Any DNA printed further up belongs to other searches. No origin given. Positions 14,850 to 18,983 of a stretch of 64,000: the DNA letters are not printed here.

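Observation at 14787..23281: Type IIG RM plus giant STAND NTPase cassette wedged between katG and a yciH-like gene: candidate composite defence module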

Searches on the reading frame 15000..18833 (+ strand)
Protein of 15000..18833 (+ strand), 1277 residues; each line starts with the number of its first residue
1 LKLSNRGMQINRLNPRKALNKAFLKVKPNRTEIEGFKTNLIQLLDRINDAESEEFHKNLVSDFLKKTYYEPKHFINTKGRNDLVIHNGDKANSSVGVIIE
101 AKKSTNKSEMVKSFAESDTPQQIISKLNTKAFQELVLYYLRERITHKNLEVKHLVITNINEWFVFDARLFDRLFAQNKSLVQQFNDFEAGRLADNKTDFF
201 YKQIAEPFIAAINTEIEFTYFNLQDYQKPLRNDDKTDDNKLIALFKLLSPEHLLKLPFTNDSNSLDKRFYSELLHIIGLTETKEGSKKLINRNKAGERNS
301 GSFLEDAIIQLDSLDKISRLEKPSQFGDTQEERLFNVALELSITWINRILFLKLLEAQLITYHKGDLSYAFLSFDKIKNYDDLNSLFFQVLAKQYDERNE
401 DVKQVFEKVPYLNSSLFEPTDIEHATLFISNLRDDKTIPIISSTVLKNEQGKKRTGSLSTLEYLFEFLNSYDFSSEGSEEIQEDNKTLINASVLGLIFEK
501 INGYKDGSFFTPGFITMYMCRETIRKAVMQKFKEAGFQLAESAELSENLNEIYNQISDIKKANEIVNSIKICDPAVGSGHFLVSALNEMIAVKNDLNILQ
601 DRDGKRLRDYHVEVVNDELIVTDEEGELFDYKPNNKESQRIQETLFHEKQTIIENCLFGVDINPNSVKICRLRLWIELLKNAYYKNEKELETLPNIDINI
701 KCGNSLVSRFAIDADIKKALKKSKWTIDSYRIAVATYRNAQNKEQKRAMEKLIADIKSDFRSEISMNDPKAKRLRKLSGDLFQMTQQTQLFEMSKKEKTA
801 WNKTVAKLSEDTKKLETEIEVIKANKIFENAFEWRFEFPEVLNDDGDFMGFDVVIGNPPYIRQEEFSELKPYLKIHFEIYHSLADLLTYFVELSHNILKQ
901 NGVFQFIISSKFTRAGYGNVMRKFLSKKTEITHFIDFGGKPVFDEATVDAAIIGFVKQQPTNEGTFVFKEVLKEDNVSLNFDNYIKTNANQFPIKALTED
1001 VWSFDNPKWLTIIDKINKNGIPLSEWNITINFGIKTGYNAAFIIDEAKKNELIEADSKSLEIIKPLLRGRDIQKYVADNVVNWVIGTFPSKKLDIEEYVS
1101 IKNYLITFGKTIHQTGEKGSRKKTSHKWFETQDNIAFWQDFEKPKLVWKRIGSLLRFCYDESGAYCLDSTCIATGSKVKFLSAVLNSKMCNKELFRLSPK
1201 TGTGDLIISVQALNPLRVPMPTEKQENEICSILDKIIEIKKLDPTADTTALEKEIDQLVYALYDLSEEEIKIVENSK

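Call 4: search_protein_families(library=pfam, proteins=[window:15000-18833:+], max_evalue=0.01)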
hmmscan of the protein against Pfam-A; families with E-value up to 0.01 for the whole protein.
window:15000-18833:+ (1277 aa): 5 families
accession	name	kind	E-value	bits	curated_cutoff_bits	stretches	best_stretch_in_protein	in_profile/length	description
PF23653.1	DUF7149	-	1.3e-101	339.5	27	1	14-261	2-239/239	Domain of unknown function (DUF7149)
PF25120.1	DUF7814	-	2.5e-99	332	27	1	262-489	1-228/228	Domain of unknown function (DUF7814)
PF07669.17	Eco57I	-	1.1e-37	130.2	25.3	1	655-943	1-171/171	Eco57I restriction-modification methylase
PF20473.4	MmeI_Mtase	-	7.4e-11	42.1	27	1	551-759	3-169/259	MmeI, DNA-methyltransferase domain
PF12950.13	TaqI_C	-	1.3e-07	32.3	26.5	1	1065-1191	2-91/118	TaqI-like C-terminal specificity domain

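Call 5: search_protein_families(library=padloc, proteins=[window:15000-18833:+], max_evalue=0.01)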
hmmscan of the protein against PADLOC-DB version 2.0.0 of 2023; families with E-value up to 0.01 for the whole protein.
window:15000-18833:+ (1277 aa): 43 families (the best 25 are shown)
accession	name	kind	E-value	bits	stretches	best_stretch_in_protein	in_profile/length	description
PDLC03612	REase_MTase_IIG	-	1.3e-288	959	1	8-1276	1-1246/1247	Type IIG restriction enzyme-methyltransferase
PDLC03596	REase_MTase_IIG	-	1.3e-100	336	3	825-1276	689-1145/1148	Type IIG restriction enzyme-methyltransferase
PDLC03609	REase_MTase_IIG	-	3.2e-71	238.4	3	825-1239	536-946/1066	Type IIG restriction enzyme-methyltransferase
PDLC03601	REase_MTase_IIG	-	2e-58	196.1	2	850-1239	673-1073/1110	Type IIG restriction enzyme-methyltransferase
PDLC03604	REase_MTase_IIG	-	3.2e-45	152.6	2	826-1176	512-880/1011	Type IIG restriction enzyme-methyltransferase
PDLC02643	DrmMI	-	8.9e-37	124.5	2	558-963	592-986/1347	DrmMI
PDLC03313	MTase_II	-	2.2e-30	103.7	1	850-1275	144-561/563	Type II methyltransferase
PDLC03335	MTase_II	-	6.2e-27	92.5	1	814-1111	169-456/607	Type II methyltransferase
PDLC02638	DrmMI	-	1.5e-25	87.5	1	557-907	589-933/935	DrmMI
PDLC03629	REase_MTase_IIG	-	4.3e-25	85.7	2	830-1048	554-775/1182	Type IIG restriction enzyme-methyltransferase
PDLC03226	MTase_II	-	2.2e-22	77.4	2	850-974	128-254/579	Type II methyltransferase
PDLC03600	REase_MTase_IIG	-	3.9e-19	66.1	2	509-592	240-325/1205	Type IIG restriction enzyme-methyltransferase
PDLC02521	PglX|PglXI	-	4.8e-19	65.9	2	784-974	427-605/1174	PglX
PDLC02644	DrmMI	-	6.3e-19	65.4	2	560-720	103-240/988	DrmMI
PDLC02639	DrmMI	-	2.5e-17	60.5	2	819-911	553-648/803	DrmMI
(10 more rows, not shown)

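Call 6: search_protein_families(library=ncbifam, proteins=[window:15000-18833:+], max_evalue=0.01)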
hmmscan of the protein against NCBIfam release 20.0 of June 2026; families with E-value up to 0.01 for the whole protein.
window:15000-18833:+ (1277 aa): 7 families
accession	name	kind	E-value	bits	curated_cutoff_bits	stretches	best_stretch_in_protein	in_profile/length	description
NF033452.1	BREX_1_MTaseX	exception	2.9e-27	95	500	1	509-1249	253-889/1210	BREX-1 system adenine-specific DNA-methyltransferase PglX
NF033451.1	BREX_2_MTaseX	equivalog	2.8e-14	51.8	400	2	656-724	268-333/1185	BREX-2 system adenine-specific DNA-methyltransferase PglX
NF033455.1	BREX_6_MTaseX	exception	7.1e-14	50.3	900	2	559-678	320-400/1319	BREX-6 system adenine-specific DNA-methyltransferase PglX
TIGR00536.1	hemK_fam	subfamily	5.1e-05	22.5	115.5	1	851-905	183-241/286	HemK family protein methyltransferase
TIGR00537.1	hemK_rel_arch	hypoth_equivalog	6.2e-05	22.8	87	1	850-912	82-144/179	HemK2/MTQ2 family protein methyltransferase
NF011529.0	PRK14968.1-3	equivalog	0.00028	20.4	162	1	821-911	71-159/198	putative methyltransferase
TIGR03534.1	RF_mod_PrmC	equivalog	0.0073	15.8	199.1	0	850-874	156-180/253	peptide chain release factor N(5)-glutamine methyltransferase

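Call 50: find_homologous_proteins(query=window:15021-18830:+)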
Query window:15021-18830:+ (1270 aa): 8000 proteins with E <= 0.001 among 8000 candidates; the best 120 are listed.
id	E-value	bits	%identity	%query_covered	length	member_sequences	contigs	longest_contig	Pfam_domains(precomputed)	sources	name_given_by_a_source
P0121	0.0e+0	2831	100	100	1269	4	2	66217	PF25120.2,PF07669.18,PF23653.2,PF12950.14,PF20473.5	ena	-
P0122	0.0e+0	2410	85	100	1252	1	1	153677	PF25120.2,PF07669.18,PF23653.2,PF12950.14,PF20473.5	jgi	jgi:hypothetical protein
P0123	0.0e+0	2373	84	100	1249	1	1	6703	PF25120.2,PF07669.18,PF23653.2,PF12950.14,PF20473.5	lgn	-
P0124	0.0e+0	2371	83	100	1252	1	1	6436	PF25120.2,PF07669.18,PF23653.2,PF12950.14,PF20473.5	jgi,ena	-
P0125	0.0e+0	2350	82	99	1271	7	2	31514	PF25120.2,PF02384.23,PF07669.18,PF23653.2,PF12950.14,PF20473.5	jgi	jgi:hypothetical protein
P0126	0.0e+0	2298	80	100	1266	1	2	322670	PF25120.2,PF02384.23,PF07669.18,PF23653.2,PF12950.14,PF20473.5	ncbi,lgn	-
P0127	0.0e+0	2297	80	100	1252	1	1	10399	PF25120.2,PF07669.18,PF23653.2,PF12950.14,PF20473.5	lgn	-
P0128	0.0e+0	2292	81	100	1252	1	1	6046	PF25120.2,PF07669.18,PF23653.2,PF12950.14,PF20473.5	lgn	-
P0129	0.0e+0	2277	79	100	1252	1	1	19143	PF25120.2,PF07669.18,PF23653.2,PF12950.14,PF20473.5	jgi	jgi:hypothetical protein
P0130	0.0e+0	2272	79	100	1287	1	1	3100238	PF25120.2,PF02384.23,PF07669.18,PF23653.2,PF12950.14,PF20473.5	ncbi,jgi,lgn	jgi:adenine-specific DNA-methyltransferase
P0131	0.0e+0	2254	79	100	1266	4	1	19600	PF25120.2,PF07669.18,PF23653.2,PF12950.14,PF20473.5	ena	-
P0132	0.0e+0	2237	79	99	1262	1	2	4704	PF25120.2,PF02384.23,PF07669.18,PF23653.2,PF12950.14,PF20473.5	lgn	-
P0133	0.0e+0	2231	77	100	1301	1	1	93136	PF25120.2,PF02384.23,PF07669.18,PF23653.2,PF12950.14,PF20473.5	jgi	jgi:adenine-specific DNA-methyltransferase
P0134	0.0e+0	2222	79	100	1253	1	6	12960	PF25120.2,PF07669.18,PF23653.2,PF12950.14,PF20473.5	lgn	-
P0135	0.0e+0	2204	78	100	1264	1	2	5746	PF25120.2,PF02384.23,PF07669.18,PF23653.2,PF12950.14,PF20473.5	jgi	-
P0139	0.0e+0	2102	74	100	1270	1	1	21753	PF25120.2,PF02384.23,PF07669.18,PF23653.2,PF12950.14,PF20473.5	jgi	-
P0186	0.0e+0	1805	66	99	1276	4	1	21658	PF25120.2,PF07669.18,PF23653.2,PF12950.14,PF20473.5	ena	-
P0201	0.0e+0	1791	68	100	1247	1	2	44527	PF25120.2,PF07669.18,PF23653.2,PF12950.14,PF20473.5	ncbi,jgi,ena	jgi:adenine-specific DNA-methyltransferase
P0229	0.0e+0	1768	66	100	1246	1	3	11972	PF25120.2,PF07669.18,PF23653.2,PF12950.14,PF20473.5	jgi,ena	jgi:type II restriction/modification system DNA methylase subunit YeeA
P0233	0.0e+0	1766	66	100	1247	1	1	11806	PF25120.2,PF07669.18,PF23653.2,PF12950.14,PF20473.5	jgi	-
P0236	0.0e+0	1763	66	100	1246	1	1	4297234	PF25120.2,PF07669.18,PF23653.2,PF12950.14,PF20473.5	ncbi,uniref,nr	ncbi:Eco57I restriction-modification methylase domain-containing protein [Flavihumibacter rivuli]|un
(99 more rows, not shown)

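Call 51: find_encoding_contigs(protein=P0122, flank=7000, max_places=2)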
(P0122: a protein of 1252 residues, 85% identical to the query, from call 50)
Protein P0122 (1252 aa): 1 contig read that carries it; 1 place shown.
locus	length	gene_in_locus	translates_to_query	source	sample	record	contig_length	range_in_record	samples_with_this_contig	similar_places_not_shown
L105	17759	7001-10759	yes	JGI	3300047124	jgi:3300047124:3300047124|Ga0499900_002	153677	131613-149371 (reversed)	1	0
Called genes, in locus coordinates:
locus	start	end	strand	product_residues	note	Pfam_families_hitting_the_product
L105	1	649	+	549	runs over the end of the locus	PF02838:Glyco_hydro_20b, PF00728:Glyco_hydro_20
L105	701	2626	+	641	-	PF01182:Glucosamine_iso, PF02585:PIG-L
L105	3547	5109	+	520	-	PF03235:GmrSD_N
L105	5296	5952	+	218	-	-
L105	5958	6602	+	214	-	-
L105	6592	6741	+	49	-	-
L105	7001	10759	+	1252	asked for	PF23653:DUF7149, PF25120:DUF7814, PF20473:MmeI_Mtase, PF07669:Eco57I, PF12950:TaqI_C (weak)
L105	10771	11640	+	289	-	PF02498:Bro-N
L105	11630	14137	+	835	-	PF03235:GmrSD_N, PF07510:GmrSD_C, PF14088:DUF4268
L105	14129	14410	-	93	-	-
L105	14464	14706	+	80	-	PF19891:DUF6364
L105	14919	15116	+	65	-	-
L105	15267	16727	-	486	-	PF01120:Alpha_L_fucos, PF00754:F5_F8_type_C, PF22633:F5_F8_type_C_2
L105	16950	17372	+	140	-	-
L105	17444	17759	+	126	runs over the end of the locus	-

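Call 52: find_encoding_contigs(protein=P0126, flank=7000, max_places=2)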
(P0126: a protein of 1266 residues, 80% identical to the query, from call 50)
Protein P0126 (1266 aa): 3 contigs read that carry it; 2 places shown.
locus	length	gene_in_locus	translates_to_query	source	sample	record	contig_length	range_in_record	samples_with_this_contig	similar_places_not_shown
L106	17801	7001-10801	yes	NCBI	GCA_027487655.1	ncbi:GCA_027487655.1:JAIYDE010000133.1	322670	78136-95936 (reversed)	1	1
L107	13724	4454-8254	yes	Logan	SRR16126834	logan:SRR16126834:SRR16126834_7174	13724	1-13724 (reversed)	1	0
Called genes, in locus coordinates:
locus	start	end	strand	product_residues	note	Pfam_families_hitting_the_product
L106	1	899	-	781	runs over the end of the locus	PF13620:CarboxypepD_reg, PF13715:CarbopepD_reg_2, PF07715:Plug, PF00593:TonB_dep_Rec_b-barrel, PF25183:OMP_b-brl_4 (faint)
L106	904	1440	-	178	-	PF22769:DCD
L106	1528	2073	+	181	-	-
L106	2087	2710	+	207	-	-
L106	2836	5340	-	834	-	PF00082:Peptidase_S8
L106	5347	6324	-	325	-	PF20720:nSTAND3 (weak), PF00004:AAA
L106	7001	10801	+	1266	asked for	PF23653:DUF7149, PF25120:DUF7814, PF02384:N6_Mtase (faint), PF20473:MmeI_Mtase, PF07669:Eco57I, PF12950:TaqI_C (weak)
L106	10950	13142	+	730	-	PF00580:UvrD-helicase, PF13245:AAA_19, PF13604:AAA_30 (faint), PF01443:Viral_helicase1 (faint), PF13087:AAA_12 (faint), PF13361:UvrD_C, PF13538:UvrD_C_2 (weak)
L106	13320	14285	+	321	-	PF00075:RNase_H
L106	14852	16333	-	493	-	PF13505:OMP_b-brl (weak), PF00691:OmpA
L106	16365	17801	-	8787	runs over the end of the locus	-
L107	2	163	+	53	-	?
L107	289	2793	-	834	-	PF00082:Peptidase_S8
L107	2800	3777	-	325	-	PF20720:nSTAND3 (weak), PF00004:AAA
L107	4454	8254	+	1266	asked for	PF23653:DUF7149, PF25120:DUF7814, PF02384:N6_Mtase (faint), PF20473:MmeI_Mtase, PF07669:Eco57I, PF12950:TaqI_C (weak)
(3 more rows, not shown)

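Call 53: find_encoding_contigs(protein=P0130, flank=7000, max_places=2)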
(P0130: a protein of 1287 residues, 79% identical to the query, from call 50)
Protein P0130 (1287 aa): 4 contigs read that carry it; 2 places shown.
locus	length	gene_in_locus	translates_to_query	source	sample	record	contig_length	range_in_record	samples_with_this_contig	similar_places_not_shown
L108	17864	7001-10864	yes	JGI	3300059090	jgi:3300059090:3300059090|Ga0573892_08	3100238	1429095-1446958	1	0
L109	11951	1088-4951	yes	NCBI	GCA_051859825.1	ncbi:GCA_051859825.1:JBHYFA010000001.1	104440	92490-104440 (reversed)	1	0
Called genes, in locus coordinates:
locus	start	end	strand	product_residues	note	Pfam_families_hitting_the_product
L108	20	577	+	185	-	PF00213:OSCP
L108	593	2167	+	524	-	PF02874:ATP-synt_ab_N, PF00006:ATP-synt_ab, PF00306:ATP-synt_ab_C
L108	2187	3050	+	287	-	PF00231:ATP-synt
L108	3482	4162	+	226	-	PF01965:DJ-1_PfpI (weak)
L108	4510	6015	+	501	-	PF02874:ATP-synt_ab_N, PF00006:ATP-synt_ab, PF22919:ATP-synt_VA_C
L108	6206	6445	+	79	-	PF02823:ATP-synt_DE_N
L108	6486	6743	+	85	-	-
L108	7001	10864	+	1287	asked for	PF23653:DUF7149, PF25120:DUF7814, PF02384:N6_Mtase (faint), PF20473:MmeI_Mtase (weak), PF07669:Eco57I, PF12950:TaqI_C (weak)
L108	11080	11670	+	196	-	-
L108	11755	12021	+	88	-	-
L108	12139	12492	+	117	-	-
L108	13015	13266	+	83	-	-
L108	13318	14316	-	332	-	PF01207:Dus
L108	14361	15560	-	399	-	PF02771:Acyl-CoA_dh_N, PF02770:Acyl-CoA_dh_M, PF00441:Acyl-CoA_dh_1, PF08028:Acyl-CoA_dh_2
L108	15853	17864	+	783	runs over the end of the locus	PF13585:CHU_C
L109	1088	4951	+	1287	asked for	PF23653:DUF7149, PF25120:DUF7814, PF02384:N6_Mtase (faint), PF20473:MmeI_Mtase (weak), PF07669:Eco57I, PF12950:TaqI_C (weak)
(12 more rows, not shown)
